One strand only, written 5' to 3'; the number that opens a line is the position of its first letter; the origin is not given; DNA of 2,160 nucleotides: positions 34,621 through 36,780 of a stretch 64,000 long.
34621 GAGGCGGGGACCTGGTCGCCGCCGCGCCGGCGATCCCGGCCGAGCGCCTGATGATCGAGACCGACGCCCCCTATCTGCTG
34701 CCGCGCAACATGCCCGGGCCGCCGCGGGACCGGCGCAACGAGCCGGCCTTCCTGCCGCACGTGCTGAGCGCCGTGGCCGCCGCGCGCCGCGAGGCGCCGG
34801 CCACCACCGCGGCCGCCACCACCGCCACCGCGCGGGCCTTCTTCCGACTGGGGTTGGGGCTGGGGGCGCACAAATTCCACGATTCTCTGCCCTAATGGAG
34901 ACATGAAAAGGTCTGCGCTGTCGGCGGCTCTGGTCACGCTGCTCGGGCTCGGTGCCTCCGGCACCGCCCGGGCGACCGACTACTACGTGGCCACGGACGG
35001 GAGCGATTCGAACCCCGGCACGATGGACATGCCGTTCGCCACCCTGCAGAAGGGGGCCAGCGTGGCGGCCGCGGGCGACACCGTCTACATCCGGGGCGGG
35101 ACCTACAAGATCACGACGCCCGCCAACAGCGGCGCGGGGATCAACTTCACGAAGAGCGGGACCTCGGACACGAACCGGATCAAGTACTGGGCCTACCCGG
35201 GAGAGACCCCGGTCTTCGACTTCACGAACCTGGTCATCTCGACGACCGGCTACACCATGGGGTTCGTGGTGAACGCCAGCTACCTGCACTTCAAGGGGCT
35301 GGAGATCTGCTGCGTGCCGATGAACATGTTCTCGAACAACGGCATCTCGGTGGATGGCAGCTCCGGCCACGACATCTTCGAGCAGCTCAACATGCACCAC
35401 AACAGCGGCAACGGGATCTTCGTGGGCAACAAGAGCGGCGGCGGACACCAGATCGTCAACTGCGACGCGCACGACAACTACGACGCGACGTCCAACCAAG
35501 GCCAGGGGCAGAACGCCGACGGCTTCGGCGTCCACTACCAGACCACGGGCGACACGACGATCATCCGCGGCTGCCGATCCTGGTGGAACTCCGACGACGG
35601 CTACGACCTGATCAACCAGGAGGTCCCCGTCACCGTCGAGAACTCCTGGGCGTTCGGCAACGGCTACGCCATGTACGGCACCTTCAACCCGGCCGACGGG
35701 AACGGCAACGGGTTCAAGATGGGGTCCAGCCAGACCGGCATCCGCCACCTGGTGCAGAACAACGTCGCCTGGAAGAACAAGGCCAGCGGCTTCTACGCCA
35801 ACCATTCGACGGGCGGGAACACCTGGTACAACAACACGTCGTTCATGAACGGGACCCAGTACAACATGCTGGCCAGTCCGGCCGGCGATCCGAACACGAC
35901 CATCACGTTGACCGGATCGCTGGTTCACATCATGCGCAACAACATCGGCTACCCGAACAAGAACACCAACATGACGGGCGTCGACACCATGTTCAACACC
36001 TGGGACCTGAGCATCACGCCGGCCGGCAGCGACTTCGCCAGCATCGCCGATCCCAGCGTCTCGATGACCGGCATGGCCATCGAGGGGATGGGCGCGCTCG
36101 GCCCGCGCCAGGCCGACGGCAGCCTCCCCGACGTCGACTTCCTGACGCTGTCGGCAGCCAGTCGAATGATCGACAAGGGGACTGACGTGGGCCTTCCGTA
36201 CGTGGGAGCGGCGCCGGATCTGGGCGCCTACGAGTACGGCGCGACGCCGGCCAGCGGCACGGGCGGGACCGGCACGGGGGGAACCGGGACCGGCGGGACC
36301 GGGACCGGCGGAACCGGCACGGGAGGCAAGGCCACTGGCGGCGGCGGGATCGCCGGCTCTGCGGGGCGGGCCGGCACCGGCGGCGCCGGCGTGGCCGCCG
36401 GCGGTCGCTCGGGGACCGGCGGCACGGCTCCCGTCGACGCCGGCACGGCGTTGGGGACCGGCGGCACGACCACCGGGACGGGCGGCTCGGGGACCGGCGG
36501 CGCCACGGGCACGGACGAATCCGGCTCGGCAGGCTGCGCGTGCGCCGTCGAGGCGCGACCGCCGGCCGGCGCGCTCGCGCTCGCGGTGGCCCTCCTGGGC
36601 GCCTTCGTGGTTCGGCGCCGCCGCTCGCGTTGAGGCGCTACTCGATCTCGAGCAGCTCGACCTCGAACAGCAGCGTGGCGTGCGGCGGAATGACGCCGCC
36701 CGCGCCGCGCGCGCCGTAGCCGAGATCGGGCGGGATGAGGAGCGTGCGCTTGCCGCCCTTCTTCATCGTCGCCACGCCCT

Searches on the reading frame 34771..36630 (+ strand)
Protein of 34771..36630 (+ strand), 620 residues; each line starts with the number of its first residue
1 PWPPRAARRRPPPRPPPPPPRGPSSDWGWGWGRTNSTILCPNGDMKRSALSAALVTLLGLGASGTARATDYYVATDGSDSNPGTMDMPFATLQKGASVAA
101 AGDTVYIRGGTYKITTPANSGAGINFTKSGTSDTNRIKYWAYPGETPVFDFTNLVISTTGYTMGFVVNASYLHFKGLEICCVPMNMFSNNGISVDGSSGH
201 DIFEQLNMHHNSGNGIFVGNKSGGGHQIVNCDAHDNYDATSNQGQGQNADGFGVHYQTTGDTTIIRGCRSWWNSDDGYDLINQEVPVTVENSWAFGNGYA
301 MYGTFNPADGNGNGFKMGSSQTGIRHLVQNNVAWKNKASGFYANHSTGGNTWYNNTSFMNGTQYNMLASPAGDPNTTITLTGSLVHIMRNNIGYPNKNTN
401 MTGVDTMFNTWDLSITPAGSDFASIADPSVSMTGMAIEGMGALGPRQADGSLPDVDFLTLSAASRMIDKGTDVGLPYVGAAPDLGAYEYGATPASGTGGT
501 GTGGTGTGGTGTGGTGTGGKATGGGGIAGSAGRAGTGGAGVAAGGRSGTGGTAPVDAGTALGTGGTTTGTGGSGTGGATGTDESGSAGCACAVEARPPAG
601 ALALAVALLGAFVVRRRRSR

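Call 106: search_protein_families(library=pfam, proteins=[window:34771-36630:+], max_evalue=0.00001)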
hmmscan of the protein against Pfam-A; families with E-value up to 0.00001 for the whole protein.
window:34771-36630:+ (620 aa): 2 families
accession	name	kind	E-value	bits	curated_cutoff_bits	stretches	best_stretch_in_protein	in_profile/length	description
PF22842.2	Pel9A-like_beta_helix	-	3.9e-43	148.2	25.2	1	68-392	8-356/370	Pel9A-like, right handed beta helix region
PF13229.12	Beta_helix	-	1.3e-10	41.6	25.9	1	182-356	21-157/158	Right handed beta helix region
